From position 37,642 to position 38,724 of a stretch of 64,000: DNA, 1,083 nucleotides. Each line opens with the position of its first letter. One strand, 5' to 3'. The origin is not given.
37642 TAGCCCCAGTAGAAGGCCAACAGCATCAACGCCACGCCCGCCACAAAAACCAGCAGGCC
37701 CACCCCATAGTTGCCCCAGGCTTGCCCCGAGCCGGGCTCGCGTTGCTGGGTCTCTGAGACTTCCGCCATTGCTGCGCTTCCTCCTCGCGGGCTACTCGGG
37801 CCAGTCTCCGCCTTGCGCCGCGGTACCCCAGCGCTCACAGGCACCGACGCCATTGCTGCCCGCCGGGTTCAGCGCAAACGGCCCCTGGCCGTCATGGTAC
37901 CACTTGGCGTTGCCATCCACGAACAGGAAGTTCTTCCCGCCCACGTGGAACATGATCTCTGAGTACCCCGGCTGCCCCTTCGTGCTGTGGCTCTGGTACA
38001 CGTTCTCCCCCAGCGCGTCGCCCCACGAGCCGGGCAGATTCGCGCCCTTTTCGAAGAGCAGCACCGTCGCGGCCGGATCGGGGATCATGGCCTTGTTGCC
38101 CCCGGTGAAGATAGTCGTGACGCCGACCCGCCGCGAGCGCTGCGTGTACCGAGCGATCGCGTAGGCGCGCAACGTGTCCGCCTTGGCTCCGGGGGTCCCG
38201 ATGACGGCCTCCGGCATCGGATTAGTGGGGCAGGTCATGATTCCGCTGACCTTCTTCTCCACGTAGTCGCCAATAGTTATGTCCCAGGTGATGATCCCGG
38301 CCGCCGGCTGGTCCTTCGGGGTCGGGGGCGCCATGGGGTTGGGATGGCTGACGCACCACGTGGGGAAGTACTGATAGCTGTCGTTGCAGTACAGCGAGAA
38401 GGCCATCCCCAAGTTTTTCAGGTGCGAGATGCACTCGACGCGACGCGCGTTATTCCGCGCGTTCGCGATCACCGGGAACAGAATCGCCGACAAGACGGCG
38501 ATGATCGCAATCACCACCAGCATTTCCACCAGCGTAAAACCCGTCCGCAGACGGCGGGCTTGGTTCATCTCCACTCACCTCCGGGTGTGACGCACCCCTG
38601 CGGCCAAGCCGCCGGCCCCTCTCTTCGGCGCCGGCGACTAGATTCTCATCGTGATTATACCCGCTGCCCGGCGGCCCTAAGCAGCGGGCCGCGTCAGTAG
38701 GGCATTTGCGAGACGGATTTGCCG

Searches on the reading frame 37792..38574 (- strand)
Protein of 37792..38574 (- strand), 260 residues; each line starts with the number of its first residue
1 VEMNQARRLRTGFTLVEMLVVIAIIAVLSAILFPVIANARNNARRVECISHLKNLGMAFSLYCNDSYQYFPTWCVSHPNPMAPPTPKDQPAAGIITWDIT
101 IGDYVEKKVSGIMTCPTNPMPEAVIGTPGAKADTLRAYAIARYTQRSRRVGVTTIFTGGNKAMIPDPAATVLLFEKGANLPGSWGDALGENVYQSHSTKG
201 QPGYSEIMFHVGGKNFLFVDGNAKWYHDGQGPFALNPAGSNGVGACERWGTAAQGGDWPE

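Call 51: search_protein_families(library=pfam, proteins=[window:37792-38574:-], max_evalue=0.00001)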
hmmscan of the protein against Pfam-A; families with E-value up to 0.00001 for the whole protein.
window:37792-38574:- (260 aa): 2 families
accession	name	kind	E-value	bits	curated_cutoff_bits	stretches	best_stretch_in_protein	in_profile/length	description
PF07963.17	N_methyl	-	7e-08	32.2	21.2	1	8-33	2-27/27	Prokaryotic N-terminal methylation motif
PF07596.16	SBP_bac_10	-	9.4e-07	29.6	23.3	0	38-107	2-62/268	Protein of unknown function (DUF1559)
